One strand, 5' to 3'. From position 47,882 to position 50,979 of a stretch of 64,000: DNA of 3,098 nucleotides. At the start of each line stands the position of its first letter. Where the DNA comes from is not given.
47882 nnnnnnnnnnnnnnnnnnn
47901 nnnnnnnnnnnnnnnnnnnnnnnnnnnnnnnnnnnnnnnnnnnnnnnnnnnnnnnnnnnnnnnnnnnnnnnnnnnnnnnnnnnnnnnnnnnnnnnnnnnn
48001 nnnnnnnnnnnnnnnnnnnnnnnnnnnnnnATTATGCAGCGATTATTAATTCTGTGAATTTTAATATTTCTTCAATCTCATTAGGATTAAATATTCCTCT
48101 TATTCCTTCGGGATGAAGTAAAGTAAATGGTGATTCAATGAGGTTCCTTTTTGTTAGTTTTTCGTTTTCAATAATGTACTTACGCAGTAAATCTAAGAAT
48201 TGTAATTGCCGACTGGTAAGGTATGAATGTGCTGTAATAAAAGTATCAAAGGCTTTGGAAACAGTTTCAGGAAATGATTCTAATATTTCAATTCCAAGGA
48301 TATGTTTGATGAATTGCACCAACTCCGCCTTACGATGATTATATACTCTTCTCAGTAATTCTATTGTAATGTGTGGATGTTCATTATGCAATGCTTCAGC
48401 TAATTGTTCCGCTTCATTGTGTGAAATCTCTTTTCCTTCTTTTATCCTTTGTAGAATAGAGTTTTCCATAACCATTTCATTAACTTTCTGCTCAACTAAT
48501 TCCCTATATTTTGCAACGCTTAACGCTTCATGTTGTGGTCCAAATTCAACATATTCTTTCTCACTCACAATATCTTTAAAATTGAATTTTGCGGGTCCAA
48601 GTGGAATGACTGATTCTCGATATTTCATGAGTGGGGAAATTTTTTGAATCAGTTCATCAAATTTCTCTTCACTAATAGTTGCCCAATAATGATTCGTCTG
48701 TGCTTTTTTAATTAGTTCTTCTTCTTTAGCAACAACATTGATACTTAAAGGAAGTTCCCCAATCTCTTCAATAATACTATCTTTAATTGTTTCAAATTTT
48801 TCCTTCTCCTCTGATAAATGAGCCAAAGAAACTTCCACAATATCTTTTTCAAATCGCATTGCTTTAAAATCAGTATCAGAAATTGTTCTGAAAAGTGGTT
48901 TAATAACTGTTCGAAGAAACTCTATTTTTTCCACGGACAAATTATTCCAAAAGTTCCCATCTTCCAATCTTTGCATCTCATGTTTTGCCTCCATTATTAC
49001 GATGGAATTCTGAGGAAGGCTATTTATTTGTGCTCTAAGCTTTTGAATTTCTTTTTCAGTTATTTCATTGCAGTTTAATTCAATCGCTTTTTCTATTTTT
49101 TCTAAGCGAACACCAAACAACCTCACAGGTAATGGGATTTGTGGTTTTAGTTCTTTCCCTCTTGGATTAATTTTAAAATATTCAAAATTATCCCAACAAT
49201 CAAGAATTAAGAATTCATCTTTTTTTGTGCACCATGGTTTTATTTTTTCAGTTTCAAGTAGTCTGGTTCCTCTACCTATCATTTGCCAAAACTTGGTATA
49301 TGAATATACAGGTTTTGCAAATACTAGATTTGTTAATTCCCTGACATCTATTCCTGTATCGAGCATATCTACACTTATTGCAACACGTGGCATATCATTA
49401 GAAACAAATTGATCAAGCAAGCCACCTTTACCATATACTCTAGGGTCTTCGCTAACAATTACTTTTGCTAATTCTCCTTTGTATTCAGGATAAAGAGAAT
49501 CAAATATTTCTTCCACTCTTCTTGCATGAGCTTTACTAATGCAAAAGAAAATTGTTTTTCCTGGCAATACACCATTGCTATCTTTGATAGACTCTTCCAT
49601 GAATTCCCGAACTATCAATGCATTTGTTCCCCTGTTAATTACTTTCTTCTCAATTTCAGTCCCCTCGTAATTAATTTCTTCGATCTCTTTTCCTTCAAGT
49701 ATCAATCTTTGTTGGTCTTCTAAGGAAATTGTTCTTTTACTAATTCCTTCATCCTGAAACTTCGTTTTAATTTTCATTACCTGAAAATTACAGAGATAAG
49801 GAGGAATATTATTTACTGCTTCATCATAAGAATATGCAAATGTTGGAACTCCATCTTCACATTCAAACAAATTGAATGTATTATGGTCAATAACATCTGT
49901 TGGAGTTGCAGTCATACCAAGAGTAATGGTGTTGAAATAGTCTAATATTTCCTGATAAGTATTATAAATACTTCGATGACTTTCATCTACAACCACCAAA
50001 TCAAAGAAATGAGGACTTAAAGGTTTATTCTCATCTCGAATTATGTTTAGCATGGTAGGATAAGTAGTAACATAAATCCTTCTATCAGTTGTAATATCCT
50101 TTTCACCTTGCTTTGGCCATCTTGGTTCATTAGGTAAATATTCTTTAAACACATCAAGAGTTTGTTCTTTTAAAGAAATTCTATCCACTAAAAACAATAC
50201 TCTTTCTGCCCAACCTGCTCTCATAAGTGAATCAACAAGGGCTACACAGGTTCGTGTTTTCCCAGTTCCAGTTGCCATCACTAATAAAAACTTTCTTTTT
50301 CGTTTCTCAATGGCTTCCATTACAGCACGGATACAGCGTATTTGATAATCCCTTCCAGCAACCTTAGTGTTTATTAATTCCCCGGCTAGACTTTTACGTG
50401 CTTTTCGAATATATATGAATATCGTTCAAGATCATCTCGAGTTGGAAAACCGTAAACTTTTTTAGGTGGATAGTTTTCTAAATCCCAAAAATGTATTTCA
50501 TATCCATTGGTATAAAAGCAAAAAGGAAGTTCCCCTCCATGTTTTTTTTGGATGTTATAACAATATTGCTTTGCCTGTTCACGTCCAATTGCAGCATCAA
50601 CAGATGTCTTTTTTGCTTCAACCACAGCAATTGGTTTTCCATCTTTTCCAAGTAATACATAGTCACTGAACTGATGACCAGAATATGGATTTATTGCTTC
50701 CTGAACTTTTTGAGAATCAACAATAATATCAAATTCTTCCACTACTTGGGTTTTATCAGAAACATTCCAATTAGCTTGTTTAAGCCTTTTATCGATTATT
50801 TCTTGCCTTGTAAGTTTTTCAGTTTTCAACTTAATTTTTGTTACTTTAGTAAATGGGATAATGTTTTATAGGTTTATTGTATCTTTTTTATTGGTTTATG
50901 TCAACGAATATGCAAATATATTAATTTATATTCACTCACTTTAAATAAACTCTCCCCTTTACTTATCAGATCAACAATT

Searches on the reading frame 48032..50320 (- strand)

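Call 5: search_protein_families(library=pfam, proteins=[window:48032-50320:-], max_evalue=0.01)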
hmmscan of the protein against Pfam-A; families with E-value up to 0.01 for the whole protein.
window:48032-50320:- (762 aa): 5 families
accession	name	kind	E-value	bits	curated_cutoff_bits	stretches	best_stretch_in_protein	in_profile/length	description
PF04851.21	ResIII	-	1.5e-39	136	22.5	1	2-141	17-163/164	Type III restriction enzyme, res subunit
PF08463.15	EcoEI_R_C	-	6.3e-24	85.4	24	1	604-754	2-156/163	EcoEI R protein C-terminal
PF18766.7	SWI2_SNF2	-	2.1e-15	57.4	26.7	1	15-170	25-181/221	SWI2/SNF2 ATPase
PF00270.35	DEAD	-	2.2e-13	50.7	26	1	7-143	13-163/167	DEAD/DEAH box helicase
PF00271.37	Helicase_C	-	5.1e-05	23.9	23.5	1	254-353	16-108/110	Helicase conserved C-terminal domain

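Call 6: search_protein_families(library=ncbifam, proteins=[window:48032-50320:-], max_evalue=0.01)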
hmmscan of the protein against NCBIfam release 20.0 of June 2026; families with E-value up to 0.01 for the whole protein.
window:48032-50320:- (762 aa): 7 families
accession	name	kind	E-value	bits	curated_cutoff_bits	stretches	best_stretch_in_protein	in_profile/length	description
NF008521.0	PRK11448.1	equivalog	3.4e-61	207.5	729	1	2-732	427-1090/1123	type I restriction-modification system endonuclease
NF046051.1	restrict_EcoAI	equivalog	2e-57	195.2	550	1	1-599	170-745/768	EcoAI/FtnUII family type I restriction enzme subunit R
TIGR00348.1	hsdR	subfamily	9e-15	54.2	284.55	1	10-356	269-642/674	HsdR family type I site-specific deoxyribonuclease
NF053632.1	heli_RadD_YejH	equivalog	8.1e-07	27.7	720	1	6-357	20-345/573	DNA repair helicase RadD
TIGR04095.1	dnd_restrict_1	equivalog_domain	2e-06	27.1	600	1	6-333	22-362/451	DNA phosphorothioation system restriction enzyme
NF004065.0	PRK05580.1-1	equivalog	0.0019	16.5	858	0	9-60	217-266/731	primosomal protein N'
NF004067.0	PRK05580.1-4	equivalog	0.0054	15.1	763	1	8-62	222-274/737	primosomal protein N'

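Call 7: search_protein_families(library=padloc, proteins=[window:48032-50320:-], max_evalue=0.01)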
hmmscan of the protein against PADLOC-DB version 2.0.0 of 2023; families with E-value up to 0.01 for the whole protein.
window:48032-50320:- (762 aa): 15 families
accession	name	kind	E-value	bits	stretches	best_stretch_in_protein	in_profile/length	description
PDLC03047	REase_I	-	2.2e-122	407.8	1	3-749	358-1091/1107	Type I restriction enzyme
PDLC03049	REase_I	-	3.2e-42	142.5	1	2-365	181-534/807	Type I restriction enzyme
PDLC03042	REase_I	-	1.1e-31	107.1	1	3-380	459-849/1170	Type I restriction enzyme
PDLC03658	mREase_IV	-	2.6e-18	63.2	1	5-155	239-386/953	Type IV methyl-directed restriction enzyme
PDLC03659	mREase_IV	-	2e-16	57.1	1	6-359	238-558/945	Type IV methyl-directed restriction enzyme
PDLC02707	PbeA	-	1.1e-15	55.3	1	2-350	262-613/672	PbeA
PDLC02703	PbeA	-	3.6e-08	30.5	1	7-353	260-598/626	PbeA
PDLC02704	PbeA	-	3.6e-08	30.3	1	108-329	386-606/682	PbeA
PDLC03048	REase_I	-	1.5e-06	24.6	1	16-148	277-414/976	Type I restriction enzyme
PDLC03597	REase_MTase_IIG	-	2e-06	23.6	1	12-56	190-235/1646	Type IIG restriction enzyme-methyltransferase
PDLC03045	REase_I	-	3.9e-05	19.8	1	14-62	290-340/995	Type I restriction enzyme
PDLC02705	PbeA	-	0.0001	18.6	1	250-358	522-624/691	PbeA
PDLC01439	typeIV_DinG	-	0.00065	16.5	0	2-56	29-77/575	CAS-IV-A; associated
PDLC01763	Cas3b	-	0.0011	15.7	1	6-61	261-316/762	-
PDLC01765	Cas3c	-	0.0052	13.7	0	4-64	179-238/612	-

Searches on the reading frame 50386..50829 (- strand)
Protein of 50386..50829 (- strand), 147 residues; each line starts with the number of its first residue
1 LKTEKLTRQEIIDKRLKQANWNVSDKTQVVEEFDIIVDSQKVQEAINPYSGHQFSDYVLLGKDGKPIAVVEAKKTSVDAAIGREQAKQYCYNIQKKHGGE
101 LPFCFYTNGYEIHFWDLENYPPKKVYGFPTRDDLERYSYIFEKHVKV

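Call 5: search_protein_families(library=pfam, proteins=[window:50386-50829:-], max_evalue=0.01)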
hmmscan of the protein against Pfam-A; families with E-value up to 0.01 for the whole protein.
window:50386-50829:- (147 aa): 2 families
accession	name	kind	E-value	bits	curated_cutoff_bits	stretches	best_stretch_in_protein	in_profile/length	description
PF04313.20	HSDR_N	-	3.7e-11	43.7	25.1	1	54-121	127-196/198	Type I restriction enzyme R protein N terminus (HSDR_N)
PF13588.12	HSDR_N_2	-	1.1e-05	25.9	25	1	41-119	25-98/110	Type I restriction enzyme R protein N terminus (HSDR_N)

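Call 6: search_protein_families(library=ncbifam, proteins=[window:50386-50829:-], max_evalue=0.01)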
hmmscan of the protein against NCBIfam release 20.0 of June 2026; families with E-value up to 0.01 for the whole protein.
window:50386-50829:- (147 aa): 2 families
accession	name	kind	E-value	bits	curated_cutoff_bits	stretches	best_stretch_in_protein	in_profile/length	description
NF046051.1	restrict_EcoAI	equivalog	2.5e-16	59.3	550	1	3-136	2-129/768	EcoAI/FtnUII family type I restriction enzme subunit R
NF008521.0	PRK11448.1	equivalog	2.6e-09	35.7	729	1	3-99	232-326/1123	type I restriction-modification system endonuclease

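Call 7: search_protein_families(library=padloc, proteins=[window:50386-50829:-], max_evalue=0.01)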
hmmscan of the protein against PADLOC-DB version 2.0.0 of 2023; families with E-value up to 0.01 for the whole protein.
window:50386-50829:- (147 aa): 4 families
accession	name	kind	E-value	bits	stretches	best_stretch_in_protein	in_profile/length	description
PDLC03047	REase_I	-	4e-24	82.4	1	4-139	199-324/1107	Type I restriction enzyme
PDLC03049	REase_I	-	3.5e-05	20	1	8-119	11-118/807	Type I restriction enzyme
PDLC03042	REase_I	-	0.00066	15.1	1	11-90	248-331/1170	Type I restriction enzyme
PDLC04221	HEC-02B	-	0.0063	14.4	1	50-97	34-80/171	-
